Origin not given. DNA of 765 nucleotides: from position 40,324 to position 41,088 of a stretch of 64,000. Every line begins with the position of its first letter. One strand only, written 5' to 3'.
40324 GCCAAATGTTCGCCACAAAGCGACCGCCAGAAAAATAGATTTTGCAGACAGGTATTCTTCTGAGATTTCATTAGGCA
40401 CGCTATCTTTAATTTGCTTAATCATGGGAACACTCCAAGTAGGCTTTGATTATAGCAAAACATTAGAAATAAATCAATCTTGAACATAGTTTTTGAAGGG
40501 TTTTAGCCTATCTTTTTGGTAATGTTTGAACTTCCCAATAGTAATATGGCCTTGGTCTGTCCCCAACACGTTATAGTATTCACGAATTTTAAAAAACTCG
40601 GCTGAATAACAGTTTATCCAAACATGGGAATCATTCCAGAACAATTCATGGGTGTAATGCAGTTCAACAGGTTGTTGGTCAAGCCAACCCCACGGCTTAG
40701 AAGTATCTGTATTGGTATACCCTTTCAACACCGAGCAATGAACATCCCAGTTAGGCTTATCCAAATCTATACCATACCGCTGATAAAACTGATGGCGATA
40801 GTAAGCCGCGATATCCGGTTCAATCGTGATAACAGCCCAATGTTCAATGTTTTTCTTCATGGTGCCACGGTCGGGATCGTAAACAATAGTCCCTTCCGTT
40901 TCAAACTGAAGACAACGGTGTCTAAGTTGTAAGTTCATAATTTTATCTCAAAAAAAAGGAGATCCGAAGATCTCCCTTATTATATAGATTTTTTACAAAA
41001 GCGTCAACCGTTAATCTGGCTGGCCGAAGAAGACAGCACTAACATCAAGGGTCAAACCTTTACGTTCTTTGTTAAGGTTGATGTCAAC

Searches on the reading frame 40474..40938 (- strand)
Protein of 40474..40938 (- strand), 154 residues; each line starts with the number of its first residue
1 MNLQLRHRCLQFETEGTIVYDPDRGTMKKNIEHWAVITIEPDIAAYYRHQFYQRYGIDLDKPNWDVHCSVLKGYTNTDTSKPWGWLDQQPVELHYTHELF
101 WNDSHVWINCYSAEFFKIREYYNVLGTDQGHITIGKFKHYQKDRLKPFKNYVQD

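Call 6: search_protein_families(library=pfam, proteins=[window:40474-40938:-], max_evalue=1)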
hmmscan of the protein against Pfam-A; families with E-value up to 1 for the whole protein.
window:40474-40938:- (154 aa): 0 families

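Call 7: search_protein_families(library=phrogs, proteins=[window:40474-40938:-], max_evalue=0.01)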
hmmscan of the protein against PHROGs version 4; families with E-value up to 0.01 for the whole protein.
window:40474-40938:- (154 aa): 1 family
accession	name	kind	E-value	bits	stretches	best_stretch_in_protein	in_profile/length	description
phrog_12204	-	unknown function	2e-20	74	1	12-137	2-135/138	-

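Call 16: search_solved_structures(query=window:40474-40938:-, max_evalue=10)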
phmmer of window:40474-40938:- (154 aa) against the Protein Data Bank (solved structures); distinct sequences matched with E-value up to 10: 2.
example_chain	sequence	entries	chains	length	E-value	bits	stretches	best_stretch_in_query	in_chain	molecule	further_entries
8u1s_J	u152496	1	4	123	0.56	13.4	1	56-91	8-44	mAb-393 heavy chain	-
9fd1_A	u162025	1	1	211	0.76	13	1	27-92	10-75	Dolichyl-phosphate-mannose--protein mannosyltransferase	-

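Call 17: search_protein_families(library=ncbifam, proteins=[window:40474-40938:-], max_evalue=1)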
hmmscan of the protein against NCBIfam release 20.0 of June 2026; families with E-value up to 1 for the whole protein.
window:40474-40938:- (154 aa): 0 families

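Call 28: search_dna_similar(query=window:40474-40938:-, collection=phages, mode=protein, max_evalue=1, max_rows=30)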
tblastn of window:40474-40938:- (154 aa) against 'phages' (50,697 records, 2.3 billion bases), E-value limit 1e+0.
Records with a match: 76; places in all: 77; records where one place covers at least 80% of the query: 28.
Best place of each record, by identity: <60% 76.
By first word of the organism name: Escherichia 32; Klebsiella 10; Salmonella 8; Erwinia 7; Yersinia 4; uncultured 2; Pectobacterium 2; Cronobacter 2; Agrobacterium 2; Serratia 2; and 4 more.
By host as written in the record: Escherichia coli 10; - 8; Klebsiella pneumoniae 5; Salmonella enterica subsp. enterica serovar Typhimurium 4; Erwinia amylovora 3; Erwinia amylovora SNUABM_01 3; Escherichia coli O157:H7 3; Pectobacterium carotovorum subsp. carotovorum strain CBBL19-1-37 2; and 29 more.
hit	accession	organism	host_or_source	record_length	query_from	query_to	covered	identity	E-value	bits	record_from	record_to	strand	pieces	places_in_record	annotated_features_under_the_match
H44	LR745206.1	uncultured phage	metagenomic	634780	9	146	90%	28.2%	1e-5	49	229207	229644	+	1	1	record has no annotation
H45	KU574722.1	Pectobacterium phage vB_PcaM_CBB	Pectobacterium carotovorum subsp. ...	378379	8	136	84%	29.5%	2e-10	64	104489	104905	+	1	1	hypothetical protein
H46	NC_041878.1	Pectobacterium phage vB_PcaM_CBB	Pectobacterium carotovorum subsp. ...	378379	8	136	84%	29.5%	2e-10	64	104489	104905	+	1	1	hypothetical protein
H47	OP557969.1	Escherichia phage ph0011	Escherichia coli CEFAR CCCD-E003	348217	12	136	81%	29.9%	8e-10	61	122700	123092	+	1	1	hypothetical protein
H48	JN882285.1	Cronobacter phage vB_CsaM_GAP32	Cronobacter sakazakii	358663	8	136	84%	28.1%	3e-9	60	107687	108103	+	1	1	hypothetical protein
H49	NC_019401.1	Cronobacter phage vB_CsaM_GAP32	Cronobacter sakazakii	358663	8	136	84%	28.1%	3e-9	60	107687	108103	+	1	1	hypothetical protein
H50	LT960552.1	Yersinia phage fHe-Yen9-03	-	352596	8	136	84%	27.3%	1e-9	61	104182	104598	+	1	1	g182: hypothetical protein | g182: ribosome_binding_site | ribosome_binding_site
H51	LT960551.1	Yersinia phage fHe-Yen9-04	-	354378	8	136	84%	27.3%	2e-9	60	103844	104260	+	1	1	g178: hypothetical protein | ribosome_binding_site | g178: ribosome_binding_site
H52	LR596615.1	Yersinia phage fHe-Yen9-04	-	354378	8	136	84%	27.3%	2e-9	60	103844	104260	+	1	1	g178: hypothetical protein | ribosome_binding_site | g178: ribosome_binding_site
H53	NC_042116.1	Yersinia phage fHe-Yen9-04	-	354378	8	136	84%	27.3%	2e-9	60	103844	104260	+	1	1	g178: hypothetical protein | ribosome_binding_site | g178: ribosome_binding_site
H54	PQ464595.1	Erwinia phage Kaldavass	Erwinia aphidicola W09_2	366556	8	136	84%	27.1%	1e-6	52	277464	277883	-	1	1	hypothetical protein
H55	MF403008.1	Agrobacterium phage Atu_ph07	Agrobacterium tumefaciens C58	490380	10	136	82%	27.5%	3e-8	57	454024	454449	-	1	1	hypothetical protein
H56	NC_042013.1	Agrobacterium phage Atu_ph07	Agrobacterium tumefaciens C58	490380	10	136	82%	27.5%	3e-8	57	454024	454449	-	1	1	hypothetical protein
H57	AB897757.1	Klebsiella phage K64-1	Klebsiella pneumoniae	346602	15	136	79%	28.2%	3e-5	48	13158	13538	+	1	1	none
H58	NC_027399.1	Klebsiella phage K64-1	Klebsiella pneumoniae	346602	15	136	79%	28.2%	3e-5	48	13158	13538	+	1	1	hypothetical protein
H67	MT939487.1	Erwinia phage pEa_SNUABM_47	Erwinia amylovora SNUABM_01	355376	8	136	84%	25.0%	2e-6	52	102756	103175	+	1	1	hypothetical protein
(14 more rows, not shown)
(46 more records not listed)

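Call 30: find_homologous_proteins(query=window:40474-40938:-, max_evalue=0.01)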
Query window:40474-40938:- (154 aa): 9 proteins with E <= 0.01 among 10 candidates.
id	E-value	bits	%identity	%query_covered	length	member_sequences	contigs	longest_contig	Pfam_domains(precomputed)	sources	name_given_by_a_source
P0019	2.2e-96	339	90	100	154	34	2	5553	-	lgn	-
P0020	1.6e-84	300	77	100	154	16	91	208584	-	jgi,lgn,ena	-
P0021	9.8e-83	294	75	100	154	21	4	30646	-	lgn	-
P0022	2.7e-79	283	73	100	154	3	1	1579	-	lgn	-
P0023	3.7e-78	279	72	100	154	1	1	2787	-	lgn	-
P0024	1.8e-77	277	71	100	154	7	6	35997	-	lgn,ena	-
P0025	3.9e-50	188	54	97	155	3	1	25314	-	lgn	-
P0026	1.6e-47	180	54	98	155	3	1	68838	-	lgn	-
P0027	8.6e-30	122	45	97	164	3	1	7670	-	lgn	-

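Call 39: predict_structure(alignment_id=A3)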
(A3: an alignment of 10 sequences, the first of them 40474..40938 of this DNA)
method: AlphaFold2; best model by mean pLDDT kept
length: 154 residues; sequences in the alignment: 10
mean_pLDDT: 80.3   pTM: 0.77
mean pLDDT of the five models: 80.3, 79.2, 78.8, 75.1, 70.5
residues with pLDDT >= 90: 46; 70-90: 78; 50-70: 20; < 50: 10
segments of 3 or more residues with pLDDT < 50: 1-8
pLDDT, mean of each block of 10 residues (from residue 1): 43 86 64 84 88 90 87 80 92 82 88 91 80 90 72 47
secondary structure, 60 per line:
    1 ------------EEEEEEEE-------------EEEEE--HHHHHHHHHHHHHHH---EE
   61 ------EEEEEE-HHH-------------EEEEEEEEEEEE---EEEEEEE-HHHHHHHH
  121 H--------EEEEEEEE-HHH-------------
elements in order: E13-20 E34-38 H41-55 E67-72 E90-101 E105-111 H113-121 E130-137

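Call 69: fold_search(model_id=the predicted structure, library=viral)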
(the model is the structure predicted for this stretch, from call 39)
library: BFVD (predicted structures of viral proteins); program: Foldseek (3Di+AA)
matches with E <= 10: 275; with E <= 0.001: 1
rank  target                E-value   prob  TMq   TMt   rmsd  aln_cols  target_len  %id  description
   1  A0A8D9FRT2            7.6e-07  1.00  0.70  0.49   5.8       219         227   16  Uncharacterized protein [uncultured marine phage]
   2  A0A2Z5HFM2            1.0e-02  1.00  0.54  0.77   2.3       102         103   22  (no name in the UniProt tables at hand)
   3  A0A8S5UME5            1.4e-02  0.95  0.38  0.39   9.8       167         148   11  Anti-CBASS protein Acb1 [Myoviridae sp. ctCo31]
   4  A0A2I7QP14            4.2e-02  0.87  0.37  0.36   7.1       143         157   13  (no name in the UniProt tables at hand)
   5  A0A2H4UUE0            4.5e-02  0.98  0.46  0.13   6.7       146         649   14  Dual specificity serine/threonine and tyrosine phosphatase [Bodo saltans virus]
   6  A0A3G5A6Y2            9.3e-02  0.87  0.42  0.11   5.3       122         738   14  Uncharacterized protein (Fragment) [Homavirus sp.]
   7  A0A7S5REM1            9.3e-02  0.72  0.38  0.38  13.0       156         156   16  (no name in the UniProt tables at hand)
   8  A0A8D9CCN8            1.2e-01  0.38  0.33  0.34  10.8       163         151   10  Anti-CBASS protein Acb1 [uncultured marine phage]
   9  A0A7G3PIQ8            1.3e-01  0.14  0.20  0.20  17.0       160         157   11  Uncharacterized protein [Sphingomonas phage vB_StuS_MMDA13]
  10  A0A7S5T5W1            1.6e-01  0.54  0.34  0.31   9.1       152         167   10  (no name in the UniProt tables at hand)
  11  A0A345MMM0            1.8e-01  0.72  0.42  0.44   8.4       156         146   15  (no name in the UniProt tables at hand)
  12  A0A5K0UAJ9            2.0e-01  0.63  0.46  0.37   8.5       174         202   12  Uncharacterized protein (Fragment) [Yasminevirus sp. GU-2018]
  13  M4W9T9                2.5e-01  0.12  0.21  0.16  16.4       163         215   10  Uncharacterized protein [Mycobacterium phage FF47]
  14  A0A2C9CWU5            2.7e-01  0.57  0.38  0.39   6.2       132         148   15  Anti-CBASS protein Acb1 [Yersinia phage fHe-Yen9-04]
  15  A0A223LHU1            2.8e-01  0.57  0.38  0.39   5.7       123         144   14  Anti-CBASS protein Acb1 [Erwinia phage vB_EamM_RisingSun]
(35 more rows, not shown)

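Call 86: find_related_loci(query=A3, collection=viral_contigs, flank=5000)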
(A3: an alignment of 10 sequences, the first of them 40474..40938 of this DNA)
Query A3 (154 aa) in viral_contigs; peptide patterns used: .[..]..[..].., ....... (x = any residue, [..] = any of these).
67 stretches matched a pattern; 2 encode a relative of the query (tblastn E <= 1e-3); 2 distinct loci.
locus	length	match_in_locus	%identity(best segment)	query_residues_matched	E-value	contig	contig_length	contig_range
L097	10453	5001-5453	57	2-151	3e-59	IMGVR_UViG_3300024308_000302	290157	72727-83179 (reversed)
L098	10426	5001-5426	54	2-142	8e-50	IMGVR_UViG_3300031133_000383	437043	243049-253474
